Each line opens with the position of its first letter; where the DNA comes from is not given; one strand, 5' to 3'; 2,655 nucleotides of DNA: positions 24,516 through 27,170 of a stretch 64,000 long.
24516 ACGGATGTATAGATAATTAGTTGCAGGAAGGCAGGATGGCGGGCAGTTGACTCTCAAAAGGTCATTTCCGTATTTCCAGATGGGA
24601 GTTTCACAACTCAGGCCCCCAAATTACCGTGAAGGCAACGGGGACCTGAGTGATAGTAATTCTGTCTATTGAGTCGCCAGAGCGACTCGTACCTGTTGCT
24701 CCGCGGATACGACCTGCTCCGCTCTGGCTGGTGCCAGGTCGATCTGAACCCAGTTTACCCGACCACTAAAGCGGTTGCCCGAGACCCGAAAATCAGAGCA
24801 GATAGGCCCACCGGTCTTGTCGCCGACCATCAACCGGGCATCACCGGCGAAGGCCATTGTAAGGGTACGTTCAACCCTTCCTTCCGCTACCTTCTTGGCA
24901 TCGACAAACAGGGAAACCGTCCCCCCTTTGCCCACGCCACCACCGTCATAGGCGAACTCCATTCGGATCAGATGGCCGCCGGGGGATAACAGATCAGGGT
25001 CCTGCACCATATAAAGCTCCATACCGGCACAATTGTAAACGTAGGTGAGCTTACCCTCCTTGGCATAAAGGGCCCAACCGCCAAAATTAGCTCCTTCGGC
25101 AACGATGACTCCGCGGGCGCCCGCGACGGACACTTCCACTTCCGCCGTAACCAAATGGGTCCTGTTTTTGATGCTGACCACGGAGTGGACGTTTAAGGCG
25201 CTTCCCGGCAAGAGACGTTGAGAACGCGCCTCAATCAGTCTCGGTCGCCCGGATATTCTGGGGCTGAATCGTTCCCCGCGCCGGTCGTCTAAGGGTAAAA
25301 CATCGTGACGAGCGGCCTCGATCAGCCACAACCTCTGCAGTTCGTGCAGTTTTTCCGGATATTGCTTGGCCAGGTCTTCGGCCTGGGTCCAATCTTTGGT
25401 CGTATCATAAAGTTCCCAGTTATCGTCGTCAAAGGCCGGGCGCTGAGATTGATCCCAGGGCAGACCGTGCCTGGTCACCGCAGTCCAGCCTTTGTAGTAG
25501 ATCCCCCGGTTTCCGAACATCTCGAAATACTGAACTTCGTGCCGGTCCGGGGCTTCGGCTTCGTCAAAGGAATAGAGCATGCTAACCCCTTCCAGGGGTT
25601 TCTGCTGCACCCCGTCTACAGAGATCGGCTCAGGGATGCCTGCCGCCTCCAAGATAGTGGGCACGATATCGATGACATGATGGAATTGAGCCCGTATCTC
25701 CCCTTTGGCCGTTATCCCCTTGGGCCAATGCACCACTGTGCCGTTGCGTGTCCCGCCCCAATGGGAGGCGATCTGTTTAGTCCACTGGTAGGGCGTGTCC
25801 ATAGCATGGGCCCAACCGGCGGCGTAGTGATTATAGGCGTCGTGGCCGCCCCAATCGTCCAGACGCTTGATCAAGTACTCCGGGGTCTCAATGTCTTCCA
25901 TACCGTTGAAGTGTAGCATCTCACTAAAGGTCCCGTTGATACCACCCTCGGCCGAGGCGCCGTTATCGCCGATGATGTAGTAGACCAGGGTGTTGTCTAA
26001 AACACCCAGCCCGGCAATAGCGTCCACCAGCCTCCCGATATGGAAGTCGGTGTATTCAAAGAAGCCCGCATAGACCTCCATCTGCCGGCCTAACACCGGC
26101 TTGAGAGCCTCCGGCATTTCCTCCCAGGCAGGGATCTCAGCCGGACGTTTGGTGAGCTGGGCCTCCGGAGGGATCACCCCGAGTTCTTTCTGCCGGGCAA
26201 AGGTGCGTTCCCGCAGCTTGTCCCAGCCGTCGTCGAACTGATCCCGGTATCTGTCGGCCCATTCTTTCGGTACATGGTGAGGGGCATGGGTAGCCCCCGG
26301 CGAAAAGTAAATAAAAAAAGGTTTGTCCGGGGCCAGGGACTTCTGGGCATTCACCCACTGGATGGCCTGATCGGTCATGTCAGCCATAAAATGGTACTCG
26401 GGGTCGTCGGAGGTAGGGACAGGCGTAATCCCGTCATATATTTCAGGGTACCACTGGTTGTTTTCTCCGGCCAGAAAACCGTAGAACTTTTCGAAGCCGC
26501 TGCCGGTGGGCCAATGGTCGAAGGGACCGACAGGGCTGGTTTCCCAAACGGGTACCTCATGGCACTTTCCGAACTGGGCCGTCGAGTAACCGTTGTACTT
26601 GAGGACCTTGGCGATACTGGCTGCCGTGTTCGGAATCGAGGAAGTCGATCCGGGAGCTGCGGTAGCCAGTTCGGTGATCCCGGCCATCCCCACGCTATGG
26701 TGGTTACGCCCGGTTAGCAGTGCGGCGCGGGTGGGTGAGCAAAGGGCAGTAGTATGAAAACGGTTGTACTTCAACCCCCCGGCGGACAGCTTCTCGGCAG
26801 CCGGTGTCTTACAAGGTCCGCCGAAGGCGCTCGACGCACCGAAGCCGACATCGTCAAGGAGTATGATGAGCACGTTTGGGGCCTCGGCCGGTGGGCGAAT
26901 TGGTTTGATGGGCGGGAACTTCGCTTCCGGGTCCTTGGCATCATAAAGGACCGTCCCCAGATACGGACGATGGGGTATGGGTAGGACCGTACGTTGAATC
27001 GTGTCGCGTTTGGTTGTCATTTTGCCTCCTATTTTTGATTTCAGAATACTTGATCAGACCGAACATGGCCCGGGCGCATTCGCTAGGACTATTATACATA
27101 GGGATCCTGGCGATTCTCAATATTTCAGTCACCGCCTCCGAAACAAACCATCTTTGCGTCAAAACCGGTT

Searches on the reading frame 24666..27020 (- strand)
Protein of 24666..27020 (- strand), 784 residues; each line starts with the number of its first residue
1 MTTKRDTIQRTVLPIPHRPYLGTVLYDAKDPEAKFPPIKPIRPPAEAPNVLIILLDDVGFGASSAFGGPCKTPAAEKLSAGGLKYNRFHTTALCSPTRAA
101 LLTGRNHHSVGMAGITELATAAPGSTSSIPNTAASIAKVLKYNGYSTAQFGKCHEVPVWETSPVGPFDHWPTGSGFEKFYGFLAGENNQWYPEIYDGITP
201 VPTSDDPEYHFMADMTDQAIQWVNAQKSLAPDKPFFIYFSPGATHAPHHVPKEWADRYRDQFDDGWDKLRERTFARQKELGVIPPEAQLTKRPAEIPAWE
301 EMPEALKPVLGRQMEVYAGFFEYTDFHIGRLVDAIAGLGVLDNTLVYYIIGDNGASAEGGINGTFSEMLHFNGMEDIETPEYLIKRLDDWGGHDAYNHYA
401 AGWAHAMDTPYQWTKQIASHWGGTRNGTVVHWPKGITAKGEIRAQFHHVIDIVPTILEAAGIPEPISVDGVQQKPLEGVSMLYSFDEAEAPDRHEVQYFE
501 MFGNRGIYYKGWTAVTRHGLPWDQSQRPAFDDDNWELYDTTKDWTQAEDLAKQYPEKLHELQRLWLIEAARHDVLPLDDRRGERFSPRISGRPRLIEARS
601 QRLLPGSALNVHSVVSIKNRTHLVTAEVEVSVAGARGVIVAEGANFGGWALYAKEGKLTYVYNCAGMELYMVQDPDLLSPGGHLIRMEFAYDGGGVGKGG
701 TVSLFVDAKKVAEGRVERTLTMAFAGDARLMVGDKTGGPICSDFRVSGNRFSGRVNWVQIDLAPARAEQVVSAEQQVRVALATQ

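Call 9: search_protein_families(library=pfam, proteins=[window:24666-27020:-])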
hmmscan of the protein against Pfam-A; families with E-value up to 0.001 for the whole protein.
window:24666-27020:- (784 aa): 2 families
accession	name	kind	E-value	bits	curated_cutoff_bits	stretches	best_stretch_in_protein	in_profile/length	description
PF00884.28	Sulfatase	-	8.5e-65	219.4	25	1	48-462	1-301/301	Sulfatase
PF16347.10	SGSH_C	-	3.3e-06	27.8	29.3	1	427-552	19-133/154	N-sulphoglucosamine sulphohydrolase, C-terminal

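Call 70: find_encoding_contigs(protein=window:24666-27020:-, flank=3000, max_places=3)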
Protein window:24666-27020:- (784 aa): no gene with exactly this product is on record in the collection.
